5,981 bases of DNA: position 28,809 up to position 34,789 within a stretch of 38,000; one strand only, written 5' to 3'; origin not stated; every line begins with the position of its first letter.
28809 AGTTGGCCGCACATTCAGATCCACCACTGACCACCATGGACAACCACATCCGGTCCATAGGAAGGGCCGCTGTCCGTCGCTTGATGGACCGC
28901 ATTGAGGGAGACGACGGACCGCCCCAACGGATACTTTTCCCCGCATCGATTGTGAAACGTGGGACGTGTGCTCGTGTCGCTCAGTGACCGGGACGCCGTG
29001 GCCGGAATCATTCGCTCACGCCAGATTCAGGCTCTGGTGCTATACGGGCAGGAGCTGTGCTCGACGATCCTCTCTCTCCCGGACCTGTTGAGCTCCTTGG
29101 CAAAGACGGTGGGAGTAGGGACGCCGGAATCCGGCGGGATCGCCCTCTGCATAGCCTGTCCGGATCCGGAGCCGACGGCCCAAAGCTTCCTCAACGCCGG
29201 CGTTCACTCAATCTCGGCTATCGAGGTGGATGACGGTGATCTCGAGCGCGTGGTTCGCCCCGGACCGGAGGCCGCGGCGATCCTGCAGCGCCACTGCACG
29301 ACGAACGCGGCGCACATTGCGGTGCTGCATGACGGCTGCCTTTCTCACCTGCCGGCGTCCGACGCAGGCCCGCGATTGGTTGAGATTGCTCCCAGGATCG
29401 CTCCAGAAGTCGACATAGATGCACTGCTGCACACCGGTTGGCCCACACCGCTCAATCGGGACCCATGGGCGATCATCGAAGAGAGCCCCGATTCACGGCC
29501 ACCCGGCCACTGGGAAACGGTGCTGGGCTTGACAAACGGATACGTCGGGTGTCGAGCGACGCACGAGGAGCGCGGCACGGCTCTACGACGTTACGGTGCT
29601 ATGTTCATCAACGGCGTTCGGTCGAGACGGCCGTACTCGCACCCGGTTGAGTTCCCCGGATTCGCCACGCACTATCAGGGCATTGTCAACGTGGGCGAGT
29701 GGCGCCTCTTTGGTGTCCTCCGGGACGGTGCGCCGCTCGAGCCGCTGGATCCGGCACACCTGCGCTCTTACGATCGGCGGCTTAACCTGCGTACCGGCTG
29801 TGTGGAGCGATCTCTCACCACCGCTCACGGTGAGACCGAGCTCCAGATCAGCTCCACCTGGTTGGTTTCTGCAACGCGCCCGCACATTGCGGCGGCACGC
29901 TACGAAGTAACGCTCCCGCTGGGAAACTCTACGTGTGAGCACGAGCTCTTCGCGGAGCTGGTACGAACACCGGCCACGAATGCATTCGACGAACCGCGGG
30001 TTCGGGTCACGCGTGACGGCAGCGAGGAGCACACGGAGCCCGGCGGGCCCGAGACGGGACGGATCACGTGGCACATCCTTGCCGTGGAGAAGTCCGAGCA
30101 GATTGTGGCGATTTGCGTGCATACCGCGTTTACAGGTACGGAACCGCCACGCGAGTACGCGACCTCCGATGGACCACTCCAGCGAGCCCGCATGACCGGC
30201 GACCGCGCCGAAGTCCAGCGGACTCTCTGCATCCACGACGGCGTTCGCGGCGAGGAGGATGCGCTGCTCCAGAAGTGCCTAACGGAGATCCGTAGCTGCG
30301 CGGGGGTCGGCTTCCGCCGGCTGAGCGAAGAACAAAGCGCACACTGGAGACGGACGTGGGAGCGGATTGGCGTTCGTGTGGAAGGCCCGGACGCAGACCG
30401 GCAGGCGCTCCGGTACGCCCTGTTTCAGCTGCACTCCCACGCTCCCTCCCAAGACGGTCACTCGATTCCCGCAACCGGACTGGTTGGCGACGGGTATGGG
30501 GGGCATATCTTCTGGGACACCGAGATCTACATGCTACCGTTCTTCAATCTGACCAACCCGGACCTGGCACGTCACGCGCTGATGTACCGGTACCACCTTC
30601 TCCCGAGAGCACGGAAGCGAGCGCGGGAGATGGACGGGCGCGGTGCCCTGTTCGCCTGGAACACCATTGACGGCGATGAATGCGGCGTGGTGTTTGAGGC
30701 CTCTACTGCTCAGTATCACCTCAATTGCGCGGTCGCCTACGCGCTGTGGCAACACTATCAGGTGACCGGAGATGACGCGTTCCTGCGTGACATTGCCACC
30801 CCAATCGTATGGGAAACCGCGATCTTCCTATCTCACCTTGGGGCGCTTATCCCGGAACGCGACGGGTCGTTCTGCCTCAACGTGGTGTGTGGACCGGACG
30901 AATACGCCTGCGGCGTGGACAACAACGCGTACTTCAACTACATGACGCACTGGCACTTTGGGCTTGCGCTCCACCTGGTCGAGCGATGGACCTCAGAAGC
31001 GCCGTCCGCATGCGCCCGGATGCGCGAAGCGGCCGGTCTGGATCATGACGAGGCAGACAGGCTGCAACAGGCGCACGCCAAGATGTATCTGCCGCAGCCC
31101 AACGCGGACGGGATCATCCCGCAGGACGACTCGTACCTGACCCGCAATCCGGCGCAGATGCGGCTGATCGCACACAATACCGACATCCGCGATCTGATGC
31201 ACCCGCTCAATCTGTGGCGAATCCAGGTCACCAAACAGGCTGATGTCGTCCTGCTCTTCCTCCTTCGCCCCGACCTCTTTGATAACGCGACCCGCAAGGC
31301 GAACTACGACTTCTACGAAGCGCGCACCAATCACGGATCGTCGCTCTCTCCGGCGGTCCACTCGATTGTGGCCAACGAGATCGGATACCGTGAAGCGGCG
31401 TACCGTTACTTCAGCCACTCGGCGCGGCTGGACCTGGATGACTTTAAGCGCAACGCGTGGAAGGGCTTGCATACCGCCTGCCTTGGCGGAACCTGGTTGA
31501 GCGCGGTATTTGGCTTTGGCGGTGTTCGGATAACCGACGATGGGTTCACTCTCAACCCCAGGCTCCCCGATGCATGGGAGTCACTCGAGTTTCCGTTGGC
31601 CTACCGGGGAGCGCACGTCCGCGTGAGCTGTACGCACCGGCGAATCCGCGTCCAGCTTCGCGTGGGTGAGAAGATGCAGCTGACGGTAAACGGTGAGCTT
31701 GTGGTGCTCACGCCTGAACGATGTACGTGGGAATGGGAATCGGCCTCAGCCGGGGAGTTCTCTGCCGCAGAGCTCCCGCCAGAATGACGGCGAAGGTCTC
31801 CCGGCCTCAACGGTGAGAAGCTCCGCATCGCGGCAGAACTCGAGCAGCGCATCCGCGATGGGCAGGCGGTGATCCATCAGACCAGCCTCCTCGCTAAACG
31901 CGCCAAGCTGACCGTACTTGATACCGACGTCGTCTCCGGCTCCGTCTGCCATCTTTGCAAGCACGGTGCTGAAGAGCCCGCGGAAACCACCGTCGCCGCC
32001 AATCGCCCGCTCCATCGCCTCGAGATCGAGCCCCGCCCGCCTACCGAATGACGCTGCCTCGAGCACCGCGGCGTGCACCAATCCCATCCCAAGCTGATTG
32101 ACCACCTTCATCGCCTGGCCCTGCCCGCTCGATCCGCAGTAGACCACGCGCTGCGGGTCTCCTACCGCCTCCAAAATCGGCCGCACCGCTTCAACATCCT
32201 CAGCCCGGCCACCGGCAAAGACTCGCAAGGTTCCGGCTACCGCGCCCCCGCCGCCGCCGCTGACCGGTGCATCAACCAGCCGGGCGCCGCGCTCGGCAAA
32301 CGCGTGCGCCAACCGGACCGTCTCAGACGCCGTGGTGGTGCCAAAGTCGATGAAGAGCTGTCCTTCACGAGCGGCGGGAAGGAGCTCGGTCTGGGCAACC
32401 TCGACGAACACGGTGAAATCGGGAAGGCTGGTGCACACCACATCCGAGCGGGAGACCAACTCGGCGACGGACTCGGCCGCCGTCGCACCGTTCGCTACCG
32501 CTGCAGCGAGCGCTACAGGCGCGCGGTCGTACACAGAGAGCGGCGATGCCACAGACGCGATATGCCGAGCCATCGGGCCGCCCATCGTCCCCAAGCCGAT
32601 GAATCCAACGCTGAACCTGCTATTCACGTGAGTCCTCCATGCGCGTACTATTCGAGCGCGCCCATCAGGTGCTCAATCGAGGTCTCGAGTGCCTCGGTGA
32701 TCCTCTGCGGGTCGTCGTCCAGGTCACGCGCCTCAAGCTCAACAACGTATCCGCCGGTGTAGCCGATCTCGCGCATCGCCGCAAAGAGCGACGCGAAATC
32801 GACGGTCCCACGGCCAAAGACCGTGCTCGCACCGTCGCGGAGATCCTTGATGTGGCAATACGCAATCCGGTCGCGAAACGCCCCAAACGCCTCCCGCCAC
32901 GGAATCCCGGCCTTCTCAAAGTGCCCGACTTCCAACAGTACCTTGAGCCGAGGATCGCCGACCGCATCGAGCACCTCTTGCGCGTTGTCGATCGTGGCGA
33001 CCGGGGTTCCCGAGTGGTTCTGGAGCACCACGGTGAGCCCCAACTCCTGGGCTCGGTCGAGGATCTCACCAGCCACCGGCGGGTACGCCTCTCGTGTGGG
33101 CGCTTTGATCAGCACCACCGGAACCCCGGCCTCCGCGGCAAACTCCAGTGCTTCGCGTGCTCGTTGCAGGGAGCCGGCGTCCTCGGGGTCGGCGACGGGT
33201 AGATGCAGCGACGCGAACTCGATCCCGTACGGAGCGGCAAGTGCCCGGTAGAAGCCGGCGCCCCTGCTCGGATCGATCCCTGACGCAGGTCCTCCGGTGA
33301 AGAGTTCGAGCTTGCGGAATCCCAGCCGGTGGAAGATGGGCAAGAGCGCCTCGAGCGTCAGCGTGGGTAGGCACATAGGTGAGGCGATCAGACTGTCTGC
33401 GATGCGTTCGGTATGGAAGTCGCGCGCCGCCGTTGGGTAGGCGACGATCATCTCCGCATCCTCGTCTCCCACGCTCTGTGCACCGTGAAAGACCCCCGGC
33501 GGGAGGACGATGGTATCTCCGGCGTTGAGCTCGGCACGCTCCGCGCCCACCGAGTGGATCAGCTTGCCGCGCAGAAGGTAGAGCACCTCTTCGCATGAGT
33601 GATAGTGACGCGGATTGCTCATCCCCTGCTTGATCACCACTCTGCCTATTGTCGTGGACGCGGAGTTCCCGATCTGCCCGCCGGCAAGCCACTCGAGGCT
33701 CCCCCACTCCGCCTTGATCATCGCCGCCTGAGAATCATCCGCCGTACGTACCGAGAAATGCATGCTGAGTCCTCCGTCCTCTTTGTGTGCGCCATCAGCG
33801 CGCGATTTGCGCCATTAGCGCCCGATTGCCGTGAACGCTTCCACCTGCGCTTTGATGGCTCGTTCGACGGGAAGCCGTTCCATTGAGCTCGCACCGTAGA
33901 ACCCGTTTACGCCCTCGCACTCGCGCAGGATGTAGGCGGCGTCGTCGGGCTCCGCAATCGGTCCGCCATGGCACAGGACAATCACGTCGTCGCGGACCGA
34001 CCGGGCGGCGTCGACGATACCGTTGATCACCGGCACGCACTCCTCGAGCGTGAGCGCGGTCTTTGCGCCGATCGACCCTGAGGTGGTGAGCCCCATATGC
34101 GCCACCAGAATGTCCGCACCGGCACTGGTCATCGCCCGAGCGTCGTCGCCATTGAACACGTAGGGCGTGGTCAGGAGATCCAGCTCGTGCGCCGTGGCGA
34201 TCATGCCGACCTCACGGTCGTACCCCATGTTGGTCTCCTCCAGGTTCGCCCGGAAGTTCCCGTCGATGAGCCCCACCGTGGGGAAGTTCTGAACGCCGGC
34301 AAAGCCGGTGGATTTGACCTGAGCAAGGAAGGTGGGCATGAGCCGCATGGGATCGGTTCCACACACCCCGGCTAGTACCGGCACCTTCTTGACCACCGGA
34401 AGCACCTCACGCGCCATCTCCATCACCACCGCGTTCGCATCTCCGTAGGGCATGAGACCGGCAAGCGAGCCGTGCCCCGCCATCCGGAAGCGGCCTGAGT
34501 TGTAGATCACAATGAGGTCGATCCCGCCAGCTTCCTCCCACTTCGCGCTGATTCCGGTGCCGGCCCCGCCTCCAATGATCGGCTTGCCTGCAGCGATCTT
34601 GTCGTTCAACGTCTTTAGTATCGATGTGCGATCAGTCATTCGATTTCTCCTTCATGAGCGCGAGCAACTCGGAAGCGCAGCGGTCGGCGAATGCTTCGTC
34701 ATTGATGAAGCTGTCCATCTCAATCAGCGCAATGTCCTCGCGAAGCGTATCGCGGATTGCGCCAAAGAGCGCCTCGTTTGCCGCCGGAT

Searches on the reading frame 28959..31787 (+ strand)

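Call 29: search_protein_families(library=pfam, proteins=[window:28959-31787:+], max_evalue=0.001)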
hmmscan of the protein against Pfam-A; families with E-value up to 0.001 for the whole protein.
window:28959-31787:+ (942 aa): 3 families
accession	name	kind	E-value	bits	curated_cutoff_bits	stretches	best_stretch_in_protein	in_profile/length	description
PF03632.21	Glyco_hydro_65m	-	3e-93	313.2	27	1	485-846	1-370/371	Glycosyl hydrolase family 65 central catalytic domain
PF03636.21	Glyco_hydro_65N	-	2.5e-23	83.4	26.6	1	174-392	2-191/233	Glycosyl hydrolase family 65, N-terminal domain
PF03633.20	Glyco_hydro_65C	-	3.8e-15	55.8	22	1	857-917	2-62/62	Glycosyl hydrolase family 65, C-terminal domain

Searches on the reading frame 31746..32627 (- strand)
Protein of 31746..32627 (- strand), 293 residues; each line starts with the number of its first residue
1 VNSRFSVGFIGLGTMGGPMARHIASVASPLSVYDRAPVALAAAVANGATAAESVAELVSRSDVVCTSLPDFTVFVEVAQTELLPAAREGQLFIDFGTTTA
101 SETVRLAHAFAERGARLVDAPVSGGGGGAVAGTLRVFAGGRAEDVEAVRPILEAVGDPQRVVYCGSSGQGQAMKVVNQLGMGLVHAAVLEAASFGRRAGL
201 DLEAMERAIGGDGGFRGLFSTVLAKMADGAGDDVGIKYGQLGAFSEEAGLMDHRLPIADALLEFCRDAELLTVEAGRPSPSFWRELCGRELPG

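Call 29: search_protein_families(library=pfam, proteins=[window:31746-32627:-], max_evalue=0.001)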
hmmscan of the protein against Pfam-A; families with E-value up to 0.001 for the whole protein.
window:31746-32627:- (293 aa): 4 families
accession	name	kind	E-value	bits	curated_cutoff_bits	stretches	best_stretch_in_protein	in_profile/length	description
PF03446.21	NAD_binding_2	-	2.5e-41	141.8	21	1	7-162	2-157/161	NAD binding domain of 6-phosphogluconate dehydrogenase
PF14833.11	NAD_binding_11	-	3.5e-08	34.2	30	1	168-210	1-43/122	NAD-binding of NADP-dependent 3-hydroxyisobutyrate dehydrogenase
PF02826.25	2-Hacid_dh_C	-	2e-06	27.8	25.1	1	6-113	38-144/178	D-isomer specific 2-hydroxyacid dehydrogenase, NAD binding domain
PF03807.23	F420_oxidored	-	5e-05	24.3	21.6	1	7-94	2-90/94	NADP oxidoreductase coenzyme F420-dependent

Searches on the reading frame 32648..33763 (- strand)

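Call 29: search_protein_families(library=pfam, proteins=[window:32648-33763:-], max_evalue=0.001)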
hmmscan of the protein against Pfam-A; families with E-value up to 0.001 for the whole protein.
window:32648-33763:- (371 aa): 4 families
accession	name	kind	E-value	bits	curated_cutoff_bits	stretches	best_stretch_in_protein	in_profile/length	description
PF01261.30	AP_endonuc_2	-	1.6e-24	87.4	31.1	1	146-360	6-244/249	Xylose isomerase-like TIM barrel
PF07883.17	Cupin_2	-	2e-14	53.5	27.2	1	41-109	2-70/70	Cupin domain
PF00190.28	Cupin_1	-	3.6e-08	33.6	22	1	38-115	34-119/151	Cupin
PF02311.25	AraC_binding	-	1.7e-06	28.3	21.1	1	51-112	17-78/135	AraC-like ligand binding domain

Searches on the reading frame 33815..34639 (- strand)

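Call 29: search_protein_families(library=pfam, proteins=[window:33815-34639:-], max_evalue=0.001)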
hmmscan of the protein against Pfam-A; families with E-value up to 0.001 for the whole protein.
window:33815-34639:- (274 aa): 1 family
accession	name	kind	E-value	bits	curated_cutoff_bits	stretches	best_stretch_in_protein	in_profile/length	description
PF09370.16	PEP_hydrolase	-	7.5e-133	442.2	33.8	1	7-272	2-267/267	Phosphoenolpyruvate hydrolase-like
